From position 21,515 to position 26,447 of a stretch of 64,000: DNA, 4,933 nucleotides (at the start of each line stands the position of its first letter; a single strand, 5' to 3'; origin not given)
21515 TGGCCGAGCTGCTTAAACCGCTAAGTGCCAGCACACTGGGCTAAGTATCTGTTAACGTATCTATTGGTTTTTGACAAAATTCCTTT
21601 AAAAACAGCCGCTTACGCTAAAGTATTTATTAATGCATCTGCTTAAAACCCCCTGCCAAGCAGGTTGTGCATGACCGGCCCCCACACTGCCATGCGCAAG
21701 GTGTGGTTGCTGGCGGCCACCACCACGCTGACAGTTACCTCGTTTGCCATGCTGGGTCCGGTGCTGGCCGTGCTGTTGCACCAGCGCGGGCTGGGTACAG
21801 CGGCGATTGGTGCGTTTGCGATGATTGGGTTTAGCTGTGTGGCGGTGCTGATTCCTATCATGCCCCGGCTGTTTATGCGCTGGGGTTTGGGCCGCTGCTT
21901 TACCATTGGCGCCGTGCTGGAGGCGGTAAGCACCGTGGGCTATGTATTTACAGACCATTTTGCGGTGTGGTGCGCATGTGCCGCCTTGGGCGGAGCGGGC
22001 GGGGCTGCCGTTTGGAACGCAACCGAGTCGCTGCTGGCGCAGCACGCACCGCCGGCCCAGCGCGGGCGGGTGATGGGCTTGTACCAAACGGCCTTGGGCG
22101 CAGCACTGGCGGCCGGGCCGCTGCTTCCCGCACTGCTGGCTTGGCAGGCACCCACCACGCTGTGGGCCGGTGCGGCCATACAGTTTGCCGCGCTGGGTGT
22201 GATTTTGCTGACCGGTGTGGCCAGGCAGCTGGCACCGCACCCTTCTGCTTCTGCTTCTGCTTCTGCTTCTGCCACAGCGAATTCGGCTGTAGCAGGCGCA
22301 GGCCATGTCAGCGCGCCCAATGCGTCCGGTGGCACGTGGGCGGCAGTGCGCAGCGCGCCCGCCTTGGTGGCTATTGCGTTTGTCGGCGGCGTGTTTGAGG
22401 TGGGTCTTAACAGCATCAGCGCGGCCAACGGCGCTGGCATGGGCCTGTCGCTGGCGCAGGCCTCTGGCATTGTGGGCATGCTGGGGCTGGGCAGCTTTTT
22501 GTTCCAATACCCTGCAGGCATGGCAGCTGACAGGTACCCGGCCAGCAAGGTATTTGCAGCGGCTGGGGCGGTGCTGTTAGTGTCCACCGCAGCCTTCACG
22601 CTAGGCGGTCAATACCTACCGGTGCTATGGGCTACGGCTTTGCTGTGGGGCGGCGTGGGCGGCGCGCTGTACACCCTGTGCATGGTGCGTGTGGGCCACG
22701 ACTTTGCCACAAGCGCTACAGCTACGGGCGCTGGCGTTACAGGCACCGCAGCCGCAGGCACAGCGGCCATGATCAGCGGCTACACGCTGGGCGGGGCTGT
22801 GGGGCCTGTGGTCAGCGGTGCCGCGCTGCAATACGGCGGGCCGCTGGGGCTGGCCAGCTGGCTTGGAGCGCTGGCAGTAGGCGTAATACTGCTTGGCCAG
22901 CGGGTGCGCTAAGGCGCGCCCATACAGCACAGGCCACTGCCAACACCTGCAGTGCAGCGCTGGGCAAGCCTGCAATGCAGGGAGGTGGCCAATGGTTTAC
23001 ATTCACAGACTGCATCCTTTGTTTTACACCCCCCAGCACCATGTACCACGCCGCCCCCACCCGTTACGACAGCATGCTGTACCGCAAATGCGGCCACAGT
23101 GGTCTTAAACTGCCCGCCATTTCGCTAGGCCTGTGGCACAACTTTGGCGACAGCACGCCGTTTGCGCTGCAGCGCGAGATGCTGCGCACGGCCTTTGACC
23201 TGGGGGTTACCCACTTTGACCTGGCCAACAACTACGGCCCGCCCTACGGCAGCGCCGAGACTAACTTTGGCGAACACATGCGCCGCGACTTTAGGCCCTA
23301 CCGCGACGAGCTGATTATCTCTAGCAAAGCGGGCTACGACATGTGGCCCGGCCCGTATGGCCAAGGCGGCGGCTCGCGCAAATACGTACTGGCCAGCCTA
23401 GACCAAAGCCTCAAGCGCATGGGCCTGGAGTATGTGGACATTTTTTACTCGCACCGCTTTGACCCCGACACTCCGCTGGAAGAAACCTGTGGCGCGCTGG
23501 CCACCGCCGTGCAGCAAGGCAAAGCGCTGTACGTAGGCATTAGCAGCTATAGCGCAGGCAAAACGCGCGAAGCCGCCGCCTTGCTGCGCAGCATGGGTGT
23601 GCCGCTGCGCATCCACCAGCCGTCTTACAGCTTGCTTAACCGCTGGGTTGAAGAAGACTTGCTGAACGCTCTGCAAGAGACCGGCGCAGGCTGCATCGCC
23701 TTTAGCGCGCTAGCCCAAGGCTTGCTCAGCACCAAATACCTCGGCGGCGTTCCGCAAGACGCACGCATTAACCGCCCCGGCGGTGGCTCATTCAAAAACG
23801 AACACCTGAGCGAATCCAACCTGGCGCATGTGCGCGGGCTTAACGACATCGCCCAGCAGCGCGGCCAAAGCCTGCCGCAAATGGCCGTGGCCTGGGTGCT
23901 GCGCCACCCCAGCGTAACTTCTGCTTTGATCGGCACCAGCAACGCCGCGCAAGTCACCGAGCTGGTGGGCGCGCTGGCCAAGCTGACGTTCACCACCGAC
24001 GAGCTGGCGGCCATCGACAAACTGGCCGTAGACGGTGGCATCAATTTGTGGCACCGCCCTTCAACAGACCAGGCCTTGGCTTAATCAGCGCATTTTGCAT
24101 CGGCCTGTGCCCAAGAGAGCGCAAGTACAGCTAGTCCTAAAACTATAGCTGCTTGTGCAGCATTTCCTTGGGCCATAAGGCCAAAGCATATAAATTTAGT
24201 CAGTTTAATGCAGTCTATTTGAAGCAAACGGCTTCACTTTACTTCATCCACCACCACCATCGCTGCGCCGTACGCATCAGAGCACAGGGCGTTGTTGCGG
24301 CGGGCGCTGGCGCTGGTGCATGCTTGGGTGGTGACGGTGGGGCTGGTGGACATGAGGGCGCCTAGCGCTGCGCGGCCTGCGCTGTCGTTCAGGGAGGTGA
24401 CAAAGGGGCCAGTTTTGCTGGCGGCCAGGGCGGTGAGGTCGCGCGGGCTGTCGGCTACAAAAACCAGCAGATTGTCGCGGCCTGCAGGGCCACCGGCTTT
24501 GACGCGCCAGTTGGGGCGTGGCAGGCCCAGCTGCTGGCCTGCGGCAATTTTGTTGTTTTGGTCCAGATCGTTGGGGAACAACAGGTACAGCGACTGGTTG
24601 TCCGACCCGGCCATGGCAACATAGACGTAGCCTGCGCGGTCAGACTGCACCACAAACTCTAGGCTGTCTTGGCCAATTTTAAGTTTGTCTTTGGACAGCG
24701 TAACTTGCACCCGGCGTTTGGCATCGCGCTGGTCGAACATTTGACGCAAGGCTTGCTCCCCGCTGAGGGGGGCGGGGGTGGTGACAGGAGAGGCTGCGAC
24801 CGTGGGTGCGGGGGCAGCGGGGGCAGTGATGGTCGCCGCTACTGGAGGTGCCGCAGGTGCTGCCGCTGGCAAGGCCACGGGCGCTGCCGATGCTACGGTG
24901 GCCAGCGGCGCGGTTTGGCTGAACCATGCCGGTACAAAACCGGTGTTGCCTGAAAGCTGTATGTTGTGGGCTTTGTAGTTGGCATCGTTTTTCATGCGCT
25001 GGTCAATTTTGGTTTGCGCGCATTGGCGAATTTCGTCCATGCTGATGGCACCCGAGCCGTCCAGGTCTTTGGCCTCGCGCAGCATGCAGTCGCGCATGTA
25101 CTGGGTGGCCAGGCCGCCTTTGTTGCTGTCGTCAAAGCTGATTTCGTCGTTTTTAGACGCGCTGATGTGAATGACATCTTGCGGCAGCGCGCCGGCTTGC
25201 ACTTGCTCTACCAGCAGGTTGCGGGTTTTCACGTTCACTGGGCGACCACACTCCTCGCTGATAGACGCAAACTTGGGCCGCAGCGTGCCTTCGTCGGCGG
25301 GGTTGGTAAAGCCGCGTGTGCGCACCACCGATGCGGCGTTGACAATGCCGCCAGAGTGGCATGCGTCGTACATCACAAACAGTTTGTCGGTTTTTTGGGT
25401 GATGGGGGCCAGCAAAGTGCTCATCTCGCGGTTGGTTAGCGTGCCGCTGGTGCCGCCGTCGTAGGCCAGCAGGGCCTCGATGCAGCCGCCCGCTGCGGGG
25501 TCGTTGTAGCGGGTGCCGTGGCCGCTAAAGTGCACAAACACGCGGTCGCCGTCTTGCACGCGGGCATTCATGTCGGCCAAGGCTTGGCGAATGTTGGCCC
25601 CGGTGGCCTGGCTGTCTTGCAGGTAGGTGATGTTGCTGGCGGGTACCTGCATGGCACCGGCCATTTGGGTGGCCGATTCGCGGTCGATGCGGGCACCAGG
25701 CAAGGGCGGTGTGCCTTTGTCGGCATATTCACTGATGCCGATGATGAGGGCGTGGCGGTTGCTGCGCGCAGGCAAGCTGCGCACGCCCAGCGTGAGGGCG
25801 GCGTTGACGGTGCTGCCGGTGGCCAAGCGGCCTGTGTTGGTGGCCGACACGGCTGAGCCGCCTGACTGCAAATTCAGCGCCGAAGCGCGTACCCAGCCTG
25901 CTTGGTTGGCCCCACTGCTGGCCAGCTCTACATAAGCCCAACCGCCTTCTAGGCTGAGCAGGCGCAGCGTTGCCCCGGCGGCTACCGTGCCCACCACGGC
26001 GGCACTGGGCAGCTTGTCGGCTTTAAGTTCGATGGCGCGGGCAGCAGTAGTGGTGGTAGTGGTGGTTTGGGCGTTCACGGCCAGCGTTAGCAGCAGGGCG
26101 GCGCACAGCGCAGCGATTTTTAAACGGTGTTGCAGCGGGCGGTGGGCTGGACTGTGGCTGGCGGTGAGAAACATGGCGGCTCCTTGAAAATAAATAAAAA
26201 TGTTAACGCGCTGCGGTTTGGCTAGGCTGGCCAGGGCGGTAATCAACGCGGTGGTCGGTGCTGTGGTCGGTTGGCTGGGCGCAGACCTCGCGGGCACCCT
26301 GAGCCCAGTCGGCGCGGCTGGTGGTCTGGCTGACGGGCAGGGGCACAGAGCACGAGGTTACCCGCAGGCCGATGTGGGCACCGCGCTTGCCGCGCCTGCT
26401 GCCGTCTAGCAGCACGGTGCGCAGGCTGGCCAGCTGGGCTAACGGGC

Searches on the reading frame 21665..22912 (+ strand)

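Call 68: search_protein_families(library=pfam, proteins=[window:21665-22912:+], max_evalue=0.0001)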
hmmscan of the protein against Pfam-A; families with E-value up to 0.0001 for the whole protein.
window:21665-22912:+ (415 aa): 2 families
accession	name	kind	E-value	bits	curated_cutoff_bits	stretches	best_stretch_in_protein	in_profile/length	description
PF07690.21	MFS_1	-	1.4e-24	87.2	33.4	1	17-364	2-340/347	Major Facilitator Superfamily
PF12832.13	MFS_1_like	-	4.8e-06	26.3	25.2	1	10-154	211-357/373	MFS_1 like family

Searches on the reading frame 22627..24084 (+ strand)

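Call 68: search_protein_families(library=pfam, proteins=[window:22627-24084:+], max_evalue=0.0001)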
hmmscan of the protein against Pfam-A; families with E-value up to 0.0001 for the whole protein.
window:22627-24084:+ (485 aa): 1 family
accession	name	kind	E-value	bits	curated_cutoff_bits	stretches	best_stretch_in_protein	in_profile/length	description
PF00248.27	Aldo_ket_red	-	4.2e-67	226.7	24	1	165-466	2-289/291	Aldo/keto reductase family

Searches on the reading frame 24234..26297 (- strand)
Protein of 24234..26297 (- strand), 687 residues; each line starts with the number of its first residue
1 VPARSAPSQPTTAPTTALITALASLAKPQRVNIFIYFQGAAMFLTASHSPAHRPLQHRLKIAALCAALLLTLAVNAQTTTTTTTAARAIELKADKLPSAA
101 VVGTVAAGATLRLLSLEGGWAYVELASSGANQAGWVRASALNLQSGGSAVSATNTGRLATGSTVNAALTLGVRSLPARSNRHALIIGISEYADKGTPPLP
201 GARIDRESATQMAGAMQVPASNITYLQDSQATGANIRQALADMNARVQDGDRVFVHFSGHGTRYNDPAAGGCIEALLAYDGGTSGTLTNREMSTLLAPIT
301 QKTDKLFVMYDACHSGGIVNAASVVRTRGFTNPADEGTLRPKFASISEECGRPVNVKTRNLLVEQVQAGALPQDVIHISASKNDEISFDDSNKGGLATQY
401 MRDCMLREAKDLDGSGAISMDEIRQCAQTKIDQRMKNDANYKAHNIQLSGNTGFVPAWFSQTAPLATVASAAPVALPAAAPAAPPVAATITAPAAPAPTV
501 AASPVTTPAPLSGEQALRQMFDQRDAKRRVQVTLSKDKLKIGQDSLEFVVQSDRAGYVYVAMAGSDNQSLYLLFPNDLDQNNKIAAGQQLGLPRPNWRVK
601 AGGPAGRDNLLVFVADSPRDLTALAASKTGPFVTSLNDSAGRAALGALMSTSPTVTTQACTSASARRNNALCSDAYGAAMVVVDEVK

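Call 68: search_protein_families(library=pfam, proteins=[window:24234-26297:-], max_evalue=0.0001)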
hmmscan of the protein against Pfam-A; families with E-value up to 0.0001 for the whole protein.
window:24234-26297:- (687 aa): 2 families
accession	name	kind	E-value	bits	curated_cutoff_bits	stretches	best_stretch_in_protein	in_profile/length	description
PF00656.27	Peptidase_C14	-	7.4e-22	78.6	21.4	1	181-412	2-198/233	Caspase domain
PF14326.11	DUF4384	-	4.6e-14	52.7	27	1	540-618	3-81/81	Domain of unknown function (DUF4384)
